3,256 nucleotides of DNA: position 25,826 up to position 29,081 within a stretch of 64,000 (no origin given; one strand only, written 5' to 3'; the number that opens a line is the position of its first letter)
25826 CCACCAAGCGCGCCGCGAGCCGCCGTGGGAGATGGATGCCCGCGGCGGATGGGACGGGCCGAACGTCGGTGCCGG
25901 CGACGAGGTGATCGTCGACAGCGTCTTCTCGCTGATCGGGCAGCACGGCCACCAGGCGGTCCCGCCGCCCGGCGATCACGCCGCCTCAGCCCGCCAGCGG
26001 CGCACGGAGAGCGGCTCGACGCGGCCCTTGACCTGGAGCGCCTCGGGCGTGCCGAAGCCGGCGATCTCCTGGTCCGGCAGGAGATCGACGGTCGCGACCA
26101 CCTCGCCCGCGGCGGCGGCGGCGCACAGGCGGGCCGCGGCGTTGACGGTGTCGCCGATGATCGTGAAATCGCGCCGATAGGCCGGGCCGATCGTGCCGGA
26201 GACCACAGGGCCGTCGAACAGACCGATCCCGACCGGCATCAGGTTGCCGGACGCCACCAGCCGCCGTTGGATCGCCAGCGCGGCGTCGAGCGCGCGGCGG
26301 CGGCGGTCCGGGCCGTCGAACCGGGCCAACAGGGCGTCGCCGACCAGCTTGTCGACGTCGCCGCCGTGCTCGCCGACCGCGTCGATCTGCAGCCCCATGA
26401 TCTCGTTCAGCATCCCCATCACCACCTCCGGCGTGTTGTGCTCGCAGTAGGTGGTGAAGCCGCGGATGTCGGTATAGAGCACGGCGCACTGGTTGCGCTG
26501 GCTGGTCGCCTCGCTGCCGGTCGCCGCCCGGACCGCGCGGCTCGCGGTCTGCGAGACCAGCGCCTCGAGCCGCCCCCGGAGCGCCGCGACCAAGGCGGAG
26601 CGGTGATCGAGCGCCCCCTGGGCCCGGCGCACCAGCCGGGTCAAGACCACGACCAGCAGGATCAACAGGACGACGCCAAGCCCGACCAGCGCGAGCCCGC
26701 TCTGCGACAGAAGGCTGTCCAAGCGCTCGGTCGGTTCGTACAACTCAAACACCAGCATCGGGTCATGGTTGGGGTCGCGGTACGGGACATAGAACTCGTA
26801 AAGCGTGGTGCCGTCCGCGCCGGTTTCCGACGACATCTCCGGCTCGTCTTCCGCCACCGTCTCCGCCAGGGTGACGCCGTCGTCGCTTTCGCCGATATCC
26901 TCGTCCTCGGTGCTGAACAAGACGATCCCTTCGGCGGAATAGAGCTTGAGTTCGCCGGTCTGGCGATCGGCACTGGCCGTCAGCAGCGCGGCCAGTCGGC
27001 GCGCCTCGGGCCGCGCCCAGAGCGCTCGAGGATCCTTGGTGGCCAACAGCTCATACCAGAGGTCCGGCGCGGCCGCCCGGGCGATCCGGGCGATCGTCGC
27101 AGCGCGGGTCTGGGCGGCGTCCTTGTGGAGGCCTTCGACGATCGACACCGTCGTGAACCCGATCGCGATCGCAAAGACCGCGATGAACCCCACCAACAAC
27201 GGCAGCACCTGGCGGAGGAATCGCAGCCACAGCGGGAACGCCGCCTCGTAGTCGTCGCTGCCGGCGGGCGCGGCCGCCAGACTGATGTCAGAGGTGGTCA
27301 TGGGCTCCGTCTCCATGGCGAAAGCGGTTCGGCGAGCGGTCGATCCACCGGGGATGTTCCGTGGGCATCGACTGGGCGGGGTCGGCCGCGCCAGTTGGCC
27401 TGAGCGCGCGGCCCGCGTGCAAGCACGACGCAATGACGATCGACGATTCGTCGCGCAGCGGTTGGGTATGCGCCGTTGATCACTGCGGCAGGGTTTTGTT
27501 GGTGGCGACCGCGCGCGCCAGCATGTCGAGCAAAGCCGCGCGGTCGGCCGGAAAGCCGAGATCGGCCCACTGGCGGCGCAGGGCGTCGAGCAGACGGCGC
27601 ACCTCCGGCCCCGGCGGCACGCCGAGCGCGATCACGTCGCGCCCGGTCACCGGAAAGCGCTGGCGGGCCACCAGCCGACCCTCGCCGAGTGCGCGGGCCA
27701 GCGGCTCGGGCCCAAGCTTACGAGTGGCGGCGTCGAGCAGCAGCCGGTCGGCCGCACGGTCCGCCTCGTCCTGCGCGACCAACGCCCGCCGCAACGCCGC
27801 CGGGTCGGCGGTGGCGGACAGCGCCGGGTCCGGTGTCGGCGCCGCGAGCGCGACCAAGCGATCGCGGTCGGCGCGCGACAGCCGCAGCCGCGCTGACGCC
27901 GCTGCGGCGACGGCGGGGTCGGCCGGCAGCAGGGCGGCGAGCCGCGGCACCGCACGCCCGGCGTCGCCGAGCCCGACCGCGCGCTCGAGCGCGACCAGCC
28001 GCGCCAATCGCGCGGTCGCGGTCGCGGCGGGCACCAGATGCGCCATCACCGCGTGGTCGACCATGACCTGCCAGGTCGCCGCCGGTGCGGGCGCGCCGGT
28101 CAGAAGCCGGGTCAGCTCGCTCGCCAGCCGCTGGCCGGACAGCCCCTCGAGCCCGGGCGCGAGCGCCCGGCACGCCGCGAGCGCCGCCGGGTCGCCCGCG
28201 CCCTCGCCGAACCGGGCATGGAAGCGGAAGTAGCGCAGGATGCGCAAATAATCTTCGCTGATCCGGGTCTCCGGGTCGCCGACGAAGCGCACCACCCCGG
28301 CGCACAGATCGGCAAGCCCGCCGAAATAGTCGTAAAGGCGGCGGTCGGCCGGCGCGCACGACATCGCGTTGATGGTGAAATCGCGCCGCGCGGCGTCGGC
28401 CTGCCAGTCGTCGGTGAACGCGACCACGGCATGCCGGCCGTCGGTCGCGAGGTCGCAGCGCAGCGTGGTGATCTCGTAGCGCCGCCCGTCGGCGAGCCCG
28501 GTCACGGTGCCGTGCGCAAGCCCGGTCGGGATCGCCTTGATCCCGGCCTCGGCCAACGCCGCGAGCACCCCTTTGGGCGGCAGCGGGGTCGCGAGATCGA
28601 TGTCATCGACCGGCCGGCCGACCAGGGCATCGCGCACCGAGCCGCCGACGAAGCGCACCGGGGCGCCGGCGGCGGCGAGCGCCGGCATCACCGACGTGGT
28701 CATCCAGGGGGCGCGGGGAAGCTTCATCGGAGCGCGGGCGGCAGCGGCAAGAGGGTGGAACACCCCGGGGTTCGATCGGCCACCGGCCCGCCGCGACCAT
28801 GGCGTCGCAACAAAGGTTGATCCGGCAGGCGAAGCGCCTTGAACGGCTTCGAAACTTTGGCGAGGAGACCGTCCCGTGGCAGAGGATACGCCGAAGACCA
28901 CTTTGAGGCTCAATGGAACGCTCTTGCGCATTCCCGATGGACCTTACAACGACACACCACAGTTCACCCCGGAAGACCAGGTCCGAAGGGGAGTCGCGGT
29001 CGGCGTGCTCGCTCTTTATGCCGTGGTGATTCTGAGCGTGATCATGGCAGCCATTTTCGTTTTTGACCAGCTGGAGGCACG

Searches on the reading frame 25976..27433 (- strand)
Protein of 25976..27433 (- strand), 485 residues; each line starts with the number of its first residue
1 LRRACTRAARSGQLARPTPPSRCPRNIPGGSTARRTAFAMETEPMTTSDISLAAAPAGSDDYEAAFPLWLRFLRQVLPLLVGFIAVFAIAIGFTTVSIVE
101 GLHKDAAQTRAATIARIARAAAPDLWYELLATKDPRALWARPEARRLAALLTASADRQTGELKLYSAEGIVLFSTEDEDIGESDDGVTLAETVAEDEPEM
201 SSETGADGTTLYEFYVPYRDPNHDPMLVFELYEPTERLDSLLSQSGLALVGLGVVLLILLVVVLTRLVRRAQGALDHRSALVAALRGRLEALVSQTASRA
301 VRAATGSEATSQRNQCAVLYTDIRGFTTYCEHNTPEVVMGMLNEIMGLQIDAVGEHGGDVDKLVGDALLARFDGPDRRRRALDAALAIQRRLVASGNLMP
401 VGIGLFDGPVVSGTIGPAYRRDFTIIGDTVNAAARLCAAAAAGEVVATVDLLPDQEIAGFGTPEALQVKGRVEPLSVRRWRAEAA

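Call 7: search_protein_families(library=ncbifam, proteins=[window:25976-27433:-], max_evalue=0.1)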
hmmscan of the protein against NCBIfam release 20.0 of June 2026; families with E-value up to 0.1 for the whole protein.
window:25976-27433:- (485 aa): 0 families

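Call 72: find_related_loci(query=window:25976-27433:-, collection=metagenome_contigs, flank=8000)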
Query window:25976-27433:- (485 aa) in metagenome_contigs; peptide patterns used: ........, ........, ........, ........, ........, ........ (x = any residue, [..] = any of these).
239 stretches matched a pattern; 1 encode a relative of the query (tblastn E <= 1e-3); 1 distinct loci.
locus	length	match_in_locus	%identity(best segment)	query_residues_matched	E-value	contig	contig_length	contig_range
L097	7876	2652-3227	27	297-471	2e-11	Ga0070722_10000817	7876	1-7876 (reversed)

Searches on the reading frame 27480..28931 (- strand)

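Call 76: search_protein_families(library=pfam, proteins=[window:27480-28931:-], max_evalue=0.01)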
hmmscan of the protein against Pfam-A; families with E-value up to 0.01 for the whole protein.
window:27480-28931:- (483 aa): 3 families
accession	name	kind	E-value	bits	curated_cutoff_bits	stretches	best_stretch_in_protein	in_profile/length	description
PF01743.26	PolyA_pol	-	1.2e-27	97.2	23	1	93-215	2-126/126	Poly A polymerase head domain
PF12627.12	PolyA_pol_RNAbd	-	7.6e-07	29.2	22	1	247-303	5-60/64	Probable RNA and SrmB- binding site of polymerase A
PF13338.12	AbiEi_4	-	0.0048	17.4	25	0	420-449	6-34/49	Transcriptional regulator, AbiEi antitoxin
